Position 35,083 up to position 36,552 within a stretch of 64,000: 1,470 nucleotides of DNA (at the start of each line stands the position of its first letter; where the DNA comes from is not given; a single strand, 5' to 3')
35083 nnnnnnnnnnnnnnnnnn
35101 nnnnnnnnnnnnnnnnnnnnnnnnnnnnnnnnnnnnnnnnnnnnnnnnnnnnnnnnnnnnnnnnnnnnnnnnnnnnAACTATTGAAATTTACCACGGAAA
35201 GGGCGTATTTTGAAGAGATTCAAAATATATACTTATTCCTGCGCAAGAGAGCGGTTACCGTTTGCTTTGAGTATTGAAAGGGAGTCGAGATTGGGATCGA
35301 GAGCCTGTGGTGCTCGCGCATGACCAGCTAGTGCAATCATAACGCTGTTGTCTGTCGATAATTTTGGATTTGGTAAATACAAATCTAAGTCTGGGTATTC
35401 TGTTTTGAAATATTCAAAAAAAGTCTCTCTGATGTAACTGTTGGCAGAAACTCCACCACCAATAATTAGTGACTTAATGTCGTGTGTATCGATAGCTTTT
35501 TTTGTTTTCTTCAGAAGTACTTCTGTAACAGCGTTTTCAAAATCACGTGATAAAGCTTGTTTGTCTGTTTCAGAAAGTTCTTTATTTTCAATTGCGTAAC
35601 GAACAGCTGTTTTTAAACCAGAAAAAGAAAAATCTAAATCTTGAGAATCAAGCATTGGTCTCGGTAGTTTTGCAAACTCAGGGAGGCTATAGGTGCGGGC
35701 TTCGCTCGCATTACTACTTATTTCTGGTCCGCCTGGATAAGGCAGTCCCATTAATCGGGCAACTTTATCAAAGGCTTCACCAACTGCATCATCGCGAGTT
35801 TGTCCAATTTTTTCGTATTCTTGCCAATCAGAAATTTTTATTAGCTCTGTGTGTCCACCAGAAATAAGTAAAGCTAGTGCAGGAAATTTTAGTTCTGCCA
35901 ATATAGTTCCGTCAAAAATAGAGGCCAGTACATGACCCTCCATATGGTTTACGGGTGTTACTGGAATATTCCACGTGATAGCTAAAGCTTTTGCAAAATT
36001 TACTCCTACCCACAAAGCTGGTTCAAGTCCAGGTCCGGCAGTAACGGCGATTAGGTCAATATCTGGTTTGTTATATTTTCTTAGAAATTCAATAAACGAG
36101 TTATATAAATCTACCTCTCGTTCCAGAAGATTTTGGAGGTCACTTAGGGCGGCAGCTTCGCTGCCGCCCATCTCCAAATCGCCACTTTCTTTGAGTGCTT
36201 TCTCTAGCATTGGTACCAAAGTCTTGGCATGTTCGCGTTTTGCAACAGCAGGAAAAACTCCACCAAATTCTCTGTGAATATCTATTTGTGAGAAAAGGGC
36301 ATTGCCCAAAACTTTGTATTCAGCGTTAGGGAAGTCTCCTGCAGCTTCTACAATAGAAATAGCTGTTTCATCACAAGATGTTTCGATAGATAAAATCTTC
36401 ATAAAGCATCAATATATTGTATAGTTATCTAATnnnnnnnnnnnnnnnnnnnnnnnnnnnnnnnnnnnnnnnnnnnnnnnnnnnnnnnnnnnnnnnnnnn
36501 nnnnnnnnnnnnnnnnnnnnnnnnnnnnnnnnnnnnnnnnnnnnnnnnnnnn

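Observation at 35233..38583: Atypical minimal protein kinase (RIO/Bud32-like) with a coupled small ORF, 1 kb from tsaD (Kae1 homolog)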

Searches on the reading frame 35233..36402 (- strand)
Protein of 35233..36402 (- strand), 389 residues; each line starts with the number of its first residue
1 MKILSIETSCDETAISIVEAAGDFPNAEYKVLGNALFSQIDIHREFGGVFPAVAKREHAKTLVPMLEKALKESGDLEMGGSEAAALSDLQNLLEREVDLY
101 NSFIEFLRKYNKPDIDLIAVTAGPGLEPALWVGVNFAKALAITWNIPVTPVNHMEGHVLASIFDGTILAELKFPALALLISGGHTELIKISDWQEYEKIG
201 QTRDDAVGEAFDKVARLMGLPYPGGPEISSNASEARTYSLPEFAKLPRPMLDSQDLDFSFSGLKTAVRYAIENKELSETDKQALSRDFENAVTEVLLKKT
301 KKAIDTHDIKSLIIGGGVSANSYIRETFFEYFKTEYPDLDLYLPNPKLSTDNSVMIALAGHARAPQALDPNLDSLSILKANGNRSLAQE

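Call 3: search_protein_families(library=pfam, proteins=[window:35233-36402:-], max_evalue=1)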
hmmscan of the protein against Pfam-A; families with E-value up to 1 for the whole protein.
window:35233-36402:- (389 aa): 2 families
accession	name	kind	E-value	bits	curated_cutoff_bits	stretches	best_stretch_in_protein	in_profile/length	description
PF00814.31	TsaD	-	1.2e-78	264.9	24.8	2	111-357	47-263/264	tRNA N6-adenosine threonylcarbamoyltransferase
PF22521.2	HypF_C_2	-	0.0001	22.6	27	1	268-335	154-220/241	Carbamoyltransferase, Kae1-like Domain, second subdomain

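Call 4: search_protein_families(library=ncbifam, proteins=[window:35233-36402:-], max_evalue=1)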
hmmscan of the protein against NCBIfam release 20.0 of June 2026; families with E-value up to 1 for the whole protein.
window:35233-36402:- (389 aa): 6 families
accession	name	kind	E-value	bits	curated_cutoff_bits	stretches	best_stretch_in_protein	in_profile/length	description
TIGR03723.1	T6A_TsaD_YgjD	equivalog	9.5e-106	353.4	296.1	2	110-363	66-312/314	tRNA (adenosine(37)-N6)-threonylcarbamoyltransferase complex transferase subunit TsaD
TIGR00329.1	gcp_kae1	subfamily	5.9e-94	314.7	207.8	2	110-357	65-305/305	tRNA (adenosine(37)-N6)-threonylcarbamoyltransferase complex transferase subunit TsaD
TIGR03722.2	arch_KAE1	equivalog_domain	5.1e-46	157.3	375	1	110-365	63-298/323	KEOPS complex N(6)-L-threonylcarbamoyladenine synthase Kae1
NF007174.0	PRK09605.1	equivalog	3.5e-43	147.9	447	1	1-363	1-298/535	bifunctional N(6)-L-threonylcarbamoyladenine synthase/serine/threonine protein kinase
TIGR03725.1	T6A_YeaZ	equivalog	2.1e-08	34.4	69.3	1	4-155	2-95/212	tRNA (adenosine(37)-N6)-threonylcarbamoyltransferase complex dimerization subunit type 1 TsaB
TIGR00143.1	hypF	equivalog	0.00023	19.5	466.1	1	264-335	644-715/741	carbamoyltransferase HypF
